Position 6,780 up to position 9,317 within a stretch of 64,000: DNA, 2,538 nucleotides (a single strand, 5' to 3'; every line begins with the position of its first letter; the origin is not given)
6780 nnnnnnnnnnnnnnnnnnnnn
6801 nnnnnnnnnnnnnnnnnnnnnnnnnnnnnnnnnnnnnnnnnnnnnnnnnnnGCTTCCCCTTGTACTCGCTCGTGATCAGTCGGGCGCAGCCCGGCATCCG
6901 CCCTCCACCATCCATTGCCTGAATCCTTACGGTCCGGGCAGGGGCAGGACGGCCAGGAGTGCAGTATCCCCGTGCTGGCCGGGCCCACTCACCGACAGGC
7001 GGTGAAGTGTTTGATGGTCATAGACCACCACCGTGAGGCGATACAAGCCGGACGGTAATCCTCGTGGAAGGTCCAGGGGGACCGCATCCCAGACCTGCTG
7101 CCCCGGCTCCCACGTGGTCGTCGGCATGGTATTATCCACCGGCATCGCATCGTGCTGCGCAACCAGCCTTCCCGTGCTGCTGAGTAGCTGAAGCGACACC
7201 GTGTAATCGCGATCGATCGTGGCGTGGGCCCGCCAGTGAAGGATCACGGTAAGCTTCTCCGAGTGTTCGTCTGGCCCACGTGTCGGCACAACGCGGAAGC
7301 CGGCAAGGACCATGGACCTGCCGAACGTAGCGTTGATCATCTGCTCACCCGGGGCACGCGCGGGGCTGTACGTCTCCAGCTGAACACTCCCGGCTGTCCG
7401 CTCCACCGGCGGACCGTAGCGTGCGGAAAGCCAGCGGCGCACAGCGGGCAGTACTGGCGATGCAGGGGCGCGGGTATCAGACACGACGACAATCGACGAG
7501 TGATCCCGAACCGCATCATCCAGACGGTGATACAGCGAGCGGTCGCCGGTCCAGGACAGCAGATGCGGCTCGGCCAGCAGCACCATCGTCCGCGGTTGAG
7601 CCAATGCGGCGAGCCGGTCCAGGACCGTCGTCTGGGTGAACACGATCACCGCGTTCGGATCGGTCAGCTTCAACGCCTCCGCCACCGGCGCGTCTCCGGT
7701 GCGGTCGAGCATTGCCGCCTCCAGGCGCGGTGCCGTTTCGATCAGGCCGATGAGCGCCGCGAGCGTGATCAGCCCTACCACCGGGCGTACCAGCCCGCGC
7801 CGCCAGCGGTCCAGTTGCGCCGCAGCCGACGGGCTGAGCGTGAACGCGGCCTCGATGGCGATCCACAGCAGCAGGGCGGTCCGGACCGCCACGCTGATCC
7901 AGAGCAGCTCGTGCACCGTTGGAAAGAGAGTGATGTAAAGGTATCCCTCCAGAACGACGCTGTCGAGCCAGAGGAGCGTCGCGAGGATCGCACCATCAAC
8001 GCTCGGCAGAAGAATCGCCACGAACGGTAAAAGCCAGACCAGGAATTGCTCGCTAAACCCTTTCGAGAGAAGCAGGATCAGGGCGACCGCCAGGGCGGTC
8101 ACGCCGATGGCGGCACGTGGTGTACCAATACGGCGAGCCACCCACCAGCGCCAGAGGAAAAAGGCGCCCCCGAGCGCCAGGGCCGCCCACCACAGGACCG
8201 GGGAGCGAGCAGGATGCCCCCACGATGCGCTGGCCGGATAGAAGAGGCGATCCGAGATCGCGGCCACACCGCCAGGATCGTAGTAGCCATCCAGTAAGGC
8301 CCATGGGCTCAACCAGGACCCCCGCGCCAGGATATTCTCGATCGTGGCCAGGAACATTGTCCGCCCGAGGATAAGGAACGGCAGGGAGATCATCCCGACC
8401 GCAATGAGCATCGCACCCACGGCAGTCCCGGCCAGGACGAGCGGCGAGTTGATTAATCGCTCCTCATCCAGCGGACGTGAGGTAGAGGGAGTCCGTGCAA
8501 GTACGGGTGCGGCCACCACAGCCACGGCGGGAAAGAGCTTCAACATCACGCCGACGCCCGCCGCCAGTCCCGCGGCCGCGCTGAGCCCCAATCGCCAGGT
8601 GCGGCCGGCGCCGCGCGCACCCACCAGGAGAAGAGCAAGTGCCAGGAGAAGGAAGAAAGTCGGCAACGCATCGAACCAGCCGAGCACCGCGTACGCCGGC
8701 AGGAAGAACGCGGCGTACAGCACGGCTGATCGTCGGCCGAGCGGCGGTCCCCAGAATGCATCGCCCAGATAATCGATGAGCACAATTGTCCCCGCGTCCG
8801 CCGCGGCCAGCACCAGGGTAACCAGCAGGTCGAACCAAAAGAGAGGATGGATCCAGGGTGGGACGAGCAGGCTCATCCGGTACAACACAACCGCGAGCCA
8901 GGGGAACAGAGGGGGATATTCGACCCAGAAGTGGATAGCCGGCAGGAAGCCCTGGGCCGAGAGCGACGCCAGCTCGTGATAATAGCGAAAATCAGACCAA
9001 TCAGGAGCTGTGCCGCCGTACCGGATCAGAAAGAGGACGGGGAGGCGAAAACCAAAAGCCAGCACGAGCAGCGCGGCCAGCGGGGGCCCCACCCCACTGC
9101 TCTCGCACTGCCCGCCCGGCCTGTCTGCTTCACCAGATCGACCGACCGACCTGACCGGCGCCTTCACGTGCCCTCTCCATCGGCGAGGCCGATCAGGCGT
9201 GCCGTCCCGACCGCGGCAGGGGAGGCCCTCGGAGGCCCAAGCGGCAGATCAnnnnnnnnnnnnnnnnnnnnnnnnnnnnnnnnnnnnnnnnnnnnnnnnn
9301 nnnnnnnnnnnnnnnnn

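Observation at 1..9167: Four adjacent GT-C membrane glycosyltransferase-like proteins share a reiterated ~90-aa C-terminal module I cannot assign to a named domain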

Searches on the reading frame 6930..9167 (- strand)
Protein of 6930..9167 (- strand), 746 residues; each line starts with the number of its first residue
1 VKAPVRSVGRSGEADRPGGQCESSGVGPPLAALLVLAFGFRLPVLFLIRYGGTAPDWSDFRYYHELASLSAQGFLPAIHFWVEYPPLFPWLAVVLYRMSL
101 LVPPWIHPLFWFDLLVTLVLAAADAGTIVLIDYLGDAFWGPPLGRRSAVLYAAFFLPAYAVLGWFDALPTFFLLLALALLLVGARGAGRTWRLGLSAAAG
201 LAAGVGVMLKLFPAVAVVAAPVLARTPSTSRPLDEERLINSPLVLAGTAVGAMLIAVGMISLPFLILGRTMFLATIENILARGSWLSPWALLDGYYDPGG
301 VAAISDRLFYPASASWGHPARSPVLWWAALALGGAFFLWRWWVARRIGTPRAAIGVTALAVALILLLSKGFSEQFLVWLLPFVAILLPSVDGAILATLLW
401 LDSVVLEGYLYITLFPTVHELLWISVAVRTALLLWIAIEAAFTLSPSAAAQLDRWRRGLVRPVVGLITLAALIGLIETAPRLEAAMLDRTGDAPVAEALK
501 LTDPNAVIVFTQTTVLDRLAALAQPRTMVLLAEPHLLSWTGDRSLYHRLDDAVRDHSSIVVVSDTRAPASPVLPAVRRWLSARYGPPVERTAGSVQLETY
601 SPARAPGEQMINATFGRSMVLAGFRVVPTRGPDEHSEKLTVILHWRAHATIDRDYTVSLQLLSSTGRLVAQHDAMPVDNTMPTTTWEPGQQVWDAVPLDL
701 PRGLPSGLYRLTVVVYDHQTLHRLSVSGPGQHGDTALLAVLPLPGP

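Call 4: search_protein_families(library=pfam, proteins=[window:6930-9167:-], max_evalue=1)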
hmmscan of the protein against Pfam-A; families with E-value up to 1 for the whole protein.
window:6930-9167:- (746 aa): 0 families

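Call 7: search_protein_families(library=ncbifam, proteins=[window:6930-9167:-], max_evalue=1)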
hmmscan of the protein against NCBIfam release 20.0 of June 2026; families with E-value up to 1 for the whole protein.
window:6930-9167:- (746 aa): 0 families
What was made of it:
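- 6927..9167 (-): p4, a divergent GT87/PimE/ALG3-like GT-C protein with one module. It has no Pfam or NCBIfam hit itself (calls 4, 7).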

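Call 18: find_homologous_proteins(query=window:6930-9167:-, max_evalue=0.001)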
Query window:6930-9167:- (746 aa): 57 proteins with E <= 0.001 among 8000 candidates.
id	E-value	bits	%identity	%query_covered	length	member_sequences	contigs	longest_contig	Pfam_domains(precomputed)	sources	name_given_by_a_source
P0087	0.0e+0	1521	92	100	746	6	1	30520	-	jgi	jgi:hypothetical protein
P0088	1.5e-261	888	55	99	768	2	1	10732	-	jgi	jgi:hypothetical protein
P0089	3.9e-254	864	56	95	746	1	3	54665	-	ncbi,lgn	-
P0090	1.8e-247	842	55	96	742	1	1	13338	-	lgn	-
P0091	3.9e-244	831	54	99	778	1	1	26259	-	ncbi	-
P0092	9.3e-244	829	53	98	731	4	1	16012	-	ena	-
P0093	3.1e-237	808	53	100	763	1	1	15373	-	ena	-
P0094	7.8e-233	793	51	97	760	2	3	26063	-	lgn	-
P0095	5.8e-229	781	54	96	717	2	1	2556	PF09594.17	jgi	-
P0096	9.1e-228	777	54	96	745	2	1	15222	-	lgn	-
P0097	5.4e-226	771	55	94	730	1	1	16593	-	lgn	-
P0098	1.7e-225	769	53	98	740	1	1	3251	PF09594.17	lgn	-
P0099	3.2e-220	752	51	96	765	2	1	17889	-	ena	-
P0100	7.2e-219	747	50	96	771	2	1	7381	-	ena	-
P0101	3.9e-217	741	51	94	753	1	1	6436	-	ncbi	-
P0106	9.6e-206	704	50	97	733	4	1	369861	PF09594.17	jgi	-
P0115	4.9e-63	232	32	96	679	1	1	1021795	PF09594.17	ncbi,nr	ncbi:MAG: hypothetical protein KatS3mg060_0030 [Dehalococcoidia bacterium]|nr:MAG: hypothetical prot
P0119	1.4e-47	181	37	49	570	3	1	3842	PF09594.17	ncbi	-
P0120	7.4e-46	175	31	94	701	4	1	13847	PF09594.17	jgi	-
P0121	1.0e-43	168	29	93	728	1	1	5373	PF09594.17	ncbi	ncbi:glycosyltransferase 87 family protein [Chloroflexota bacterium]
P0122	2.6e-42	163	29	91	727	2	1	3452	PF09594.17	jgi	jgi:hypothetical protein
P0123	1.6e-40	157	29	92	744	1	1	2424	PF09594.17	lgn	-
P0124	3.0e-38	150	29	91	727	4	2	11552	PF09594.17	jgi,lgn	jgi:hypothetical protein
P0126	8.7e-30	122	35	39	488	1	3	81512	PF09594.17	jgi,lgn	jgi:hypothetical protein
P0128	2.8e-26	110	32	59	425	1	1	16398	PF09594.17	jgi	jgi:hypothetical protein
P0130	9.9e-26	109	31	51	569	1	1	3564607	PF09594.17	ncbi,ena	-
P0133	3.0e-14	71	33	18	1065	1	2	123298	PF09594.17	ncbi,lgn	-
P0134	4.3e-14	70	37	17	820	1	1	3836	PF09594.17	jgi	jgi:hypothetical protein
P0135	1.2e-10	59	30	13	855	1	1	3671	PF11028.15,PF13231.13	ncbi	-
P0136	6.3e-10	56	37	16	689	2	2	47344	PF02366.25,PF13231.13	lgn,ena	-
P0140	3.6e-9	54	34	28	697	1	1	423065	PF13231.13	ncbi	ncbi:MAG: glycosyltransferase family 39 protein [Anaerolineae bacterium]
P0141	1.3e-8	52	32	23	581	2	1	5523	PF13231.13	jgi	jgi:hypothetical protein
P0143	7.7e-6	43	30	21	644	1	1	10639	PF13231.13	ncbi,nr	ncbi:MAG: hypothetical protein EXR52_05850 [Dehalococcoidia bacterium]|nr:hypothetical protein [Deha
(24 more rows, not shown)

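Call 29: search_solved_structures(query=window:6930-9167:-, max_evalue=1)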
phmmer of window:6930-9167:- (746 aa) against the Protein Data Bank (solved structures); distinct sequences matched with E-value up to 1: 0.

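Call 37: search_protein_families(library=pfam, alignment_id=A5, max_evalue=0.01)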
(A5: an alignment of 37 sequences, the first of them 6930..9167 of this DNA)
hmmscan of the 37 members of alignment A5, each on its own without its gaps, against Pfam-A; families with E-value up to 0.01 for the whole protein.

A. member 1, window:6930-9167:- (746 aa): 0 families

B. families by the number of members that match (of 37 scanned): 7 families
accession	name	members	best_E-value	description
PF09594.16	GT87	11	4.3e-09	Glycosyltransferase family 87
PF14524.12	Wzt_C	2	0.0055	Wzt C-terminal domain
PF13231.12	PMT_2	1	3.6e-06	Dolichyl-phosphate-mannose-protein mannosyltransferase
PF05208.19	ALG3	1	5e-06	ALG3 protein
PF11906.13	DUF3426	1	0.0018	Protein of unknown function (DUF3426)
PF24318.1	DUF7490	1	0.0063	Domain of unknown function (DUF7490)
PF16116.10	DUF4832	1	0.0067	Domain of unknown function (DUF4832)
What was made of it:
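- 6927..9167 (-): 11 of 37 aligned family members hit PF09594 GT87 (call 37).
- On GT87 (PF09594, DUF2029; PimE-like): 11 of the 37 aligned family members do match GT87, best E 4.3e-9 (call 37).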

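Call 43: predict_structure(alignment_id=A5)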
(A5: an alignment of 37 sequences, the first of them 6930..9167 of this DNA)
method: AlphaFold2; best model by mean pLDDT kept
length: 746 residues; sequences in the alignment: 37
mean_pLDDT: 85.6   pTM: 0.77
mean pLDDT of the five models: 85.6, 85.1, 82.3, 81.9, 80.9
residues with pLDDT >= 90: 402; 70-90: 247; 50-70: 69; < 50: 28
segments of 3 or more residues with pLDDT < 50: 1-24, 631-634
pLDDT, mean of each block of 10 residues (from residue 1): 34 40 63 88 76 60 84 79 74 93 89 91 93 95 91 77 79 97 85 95 95 94 76 59 91 96 89 80 84 80 58 57 90 97 94 97 93 86 94 90 89 89 92 94 91 86 80 85 87 91 94 93 93 92 89 92 93 93 90 94 89 94 83 61 94 95 92 91 92 90 86 95 92 92 75
secondary structure, 60 per line:
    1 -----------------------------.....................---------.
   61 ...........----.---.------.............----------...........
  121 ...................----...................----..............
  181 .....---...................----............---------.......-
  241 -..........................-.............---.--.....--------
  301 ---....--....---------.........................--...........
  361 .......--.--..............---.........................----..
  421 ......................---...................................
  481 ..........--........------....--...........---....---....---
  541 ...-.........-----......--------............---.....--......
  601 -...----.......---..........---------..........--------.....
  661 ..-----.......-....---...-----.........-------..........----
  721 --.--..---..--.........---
elements in order (helices of 4 or more, strands of 3 or more residues): H30-50 H60-71 H87-99 H110-139 H144-162 H167-185 H189-207 H212-223 H233-239 H242-267 H269-281 H288-292 H304-307 H310-313 H323-347 H350-367 H373-386 H390-414 H419-442 H446-490 H493-500 E507-510 H513-523 E527-530 H534-537 H545-553 E559-564 H573-584 E588-592 E595-600 E609-615 E619-628 E638-647 E656-662 E668-674 H676-679 E691-699 E707-716 E735-743
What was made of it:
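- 6927..9167 (-): AF2 pLDDT 85.6 (call 43).
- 7731..9080 (-): p4 membrane domain: 13 helices counted as membrane-spanning, with EYPPL in the first outside loop. AF2 secondary structure (call 43).
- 7341..7730 (-): p4 alpha/beta linker domain (aa 480-609). Alternating strands and helices at aa 507-600 in the AF2 model (call 43).
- The p4 full-length model independently gives the same strand order (call 43).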

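Call 46: fold_search(model_id=the predicted structure, library=pdb)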
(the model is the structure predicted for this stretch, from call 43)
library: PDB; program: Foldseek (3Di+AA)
matches with E <= 10: 1111; with E <= 0.001: 11
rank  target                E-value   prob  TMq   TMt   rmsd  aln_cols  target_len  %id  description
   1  3waj                  4.5e-06  1.00  0.25  0.24  24.7       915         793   12  Crystal structure of the Archaeoglobus fulgidus oligosaccharyltransferase (O29867_ARCFU) complex with Zn and sulfate (released 2013-10-30)
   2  3wak                  5.3e-06  1.00  0.26  0.23  24.5       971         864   11  Crystal structure of the Archaeoglobus fulgidus oligosaccharyltransferase (O29867_ARCFU) in the apo form (released 2013-10-30)
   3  9n9j_I                1.2e-04  1.00  0.23  0.24  22.1       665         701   13  Structure of a GRP94 folding intermediate engaged with a CCDC134- and FKBP11-bound secretory translocon (released 2025-11-19)
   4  9s6r_A                1.6e-04  1.00  0.37  0.65   5.6       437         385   15  Ternary cryo-EM structure of yeast ALG3 with Dol25-PP-GlcNAc2Man5, Dol25-P-Man, and Fab (released 2026-03-18)
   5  9dm5                  1.8e-04  1.00  0.34  0.59   6.9       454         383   19  Product-Bound mannosyltransferase PimE (released 2025-06-25)
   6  6s7o_A                2.5e-04  1.00  0.28  0.31  22.4       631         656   13  Cryo-EM structure of human oligosaccharyltransferase complex OST-A (released 2019-12-18)
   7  8imx_U                3.2e-04  1.00  0.34  0.55   8.2       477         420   12  Cryo-EM structure of GPI-T with a chimeric GPI-anchored protein (released 2023-08-16)
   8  8b6l_I                6.0e-04  1.00  0.21  0.23  22.1       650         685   14  Subtomogram average of the human Sec61-TRAP-OSTA-translocon (released 2022-12-07)
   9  7zlg_A                6.9e-04  1.00  0.24  0.27  21.9       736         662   12  Cryo-EM structure of C-mannosyltransferase CeDPY19, in complex with acceptor peptide and bound to CMT2-Fab and anti-Fa (released 2023-01-11)
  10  6s7t_A                7.5e-04  1.00  0.22  0.23  21.0       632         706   14  Cryo-EM structure of human oligosaccharyltransferase complex OST-B (released 2019-12-18)
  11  6snh_X                8.1e-04  1.00  0.36  0.52   8.3       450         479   15  Cryo-EM structure of yeast ALG6 in complex with 6AG9 Fab and Dol25-P-Glc (released 2020-03-11)
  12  6ezn_F                1.6e-03  1.00  0.24  0.27  21.8       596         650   12  Cryo-EM structure of the yeast oligosaccharyltransferase (OST) complex (released 2018-01-17)
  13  7zlh_A                1.6e-03  0.99  0.24  0.27  21.4       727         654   11  Cryo-EM structure of C-mannosyltransferase CeDPY19, in apo state, bound to CMT2-Fab and anti-Fab nanobody (released 2023-01-11)
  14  8dl0_A                1.7e-03  0.99  0.10  0.19  18.5       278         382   11  CryoEM structure of the nucleotide-free and open channel A.aeolicus WzmWzt transporter (released 2022-09-21)
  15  7zli_A                1.8e-03  0.99  0.24  0.27  21.6       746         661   12  Cryo-EM structure of C-mannosyltransferase CeDPY19, in complex with Dol25-P-Man and bound to CMT2-Fab and anti-Fab nan (released 2023-01-11)
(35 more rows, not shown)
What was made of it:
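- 6927..9167 (-): Foldseek: ALG3 9s6r TMt 0.65, PimE 9dm5 TMt 0.59, AglB/STT3 (call 46).
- On GT87 (PF09594, DUF2029; PimE-like): The p4 model matches PimE 9dm5 (E 1.8e-4, TMt 0.59, 19% identity) and ALG3 9s6r (TMt 0.65) (call 46).
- MD-1 and MD-2 appear for the p4 model (call 46).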

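Call 48: find_encoding_contigs(protein=P0087, flank=10000, max_places=3)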
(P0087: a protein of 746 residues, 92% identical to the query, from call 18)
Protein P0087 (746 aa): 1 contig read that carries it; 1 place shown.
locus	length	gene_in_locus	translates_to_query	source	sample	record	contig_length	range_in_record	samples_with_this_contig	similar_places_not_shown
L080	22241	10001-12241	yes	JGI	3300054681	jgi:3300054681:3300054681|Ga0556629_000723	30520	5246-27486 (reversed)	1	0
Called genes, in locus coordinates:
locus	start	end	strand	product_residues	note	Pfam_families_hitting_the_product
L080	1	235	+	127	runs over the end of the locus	PF01029:NusB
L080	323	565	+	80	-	PF00550:PP-binding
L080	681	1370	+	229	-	PF02416:TatA_B_E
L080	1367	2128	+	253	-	PF00902:TatC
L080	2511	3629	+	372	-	PF13439:Glyco_transf_4, PF13579:Glyco_trans_4_4, PF20706:GT4-conflict, PF00534:Glycos_transf_1, PF13692:Glyco_trans_1_4, PF13524:Glyco_trans_1_2 (weak)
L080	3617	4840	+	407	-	PF13439:Glyco_transf_4, PF13579:Glyco_trans_4_4, PF00534:Glycos_transf_1 (weak), PF13692:Glyco_trans_1_4, PF13524:Glyco_trans_1_2 (weak)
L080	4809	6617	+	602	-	-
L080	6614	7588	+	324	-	PF00535:Glycos_transf_2, PF13641:Glyco_tranf_2_3 (faint)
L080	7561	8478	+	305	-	PF00535:Glycos_transf_2, PF13641:Glyco_tranf_2_3, PF13632:Glyco_trans_2_3 (weak)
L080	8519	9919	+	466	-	PF13727:CoA_binding_3, PF02397:Bac_transf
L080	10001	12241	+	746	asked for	-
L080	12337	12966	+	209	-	PF01195:Pept_tRNA_hydro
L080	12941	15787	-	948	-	PF13231:PMT_2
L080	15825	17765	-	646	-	PF13231:PMT_2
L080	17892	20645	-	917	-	PF13231:PMT_2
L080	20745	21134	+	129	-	PF13451:zf_Tbcl, PF23477:zf_Tbcl_2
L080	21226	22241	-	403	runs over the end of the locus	PF03330:DPBB_1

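Call 50: search_protein_families(library=pfam, proteins=[L080:17892-20645:-], max_evalue=0.01)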
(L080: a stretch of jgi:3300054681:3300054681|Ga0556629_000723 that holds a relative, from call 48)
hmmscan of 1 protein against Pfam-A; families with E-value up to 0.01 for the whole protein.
L080:17892-20645:- (917 aa): 1 family
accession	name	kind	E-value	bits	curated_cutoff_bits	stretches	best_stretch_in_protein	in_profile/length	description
PF13231.12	PMT_2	-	1.7e-18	67.8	26.1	1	72-229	2-158/160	Dolichyl-phosphate-mannose-protein mannosyltransferase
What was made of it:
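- On PMT_2 (PF13231) GT-C glycosyltransferases (GT39/GT83-like): The full-length ortholog of p1 scores 67.8 bits (call 50).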
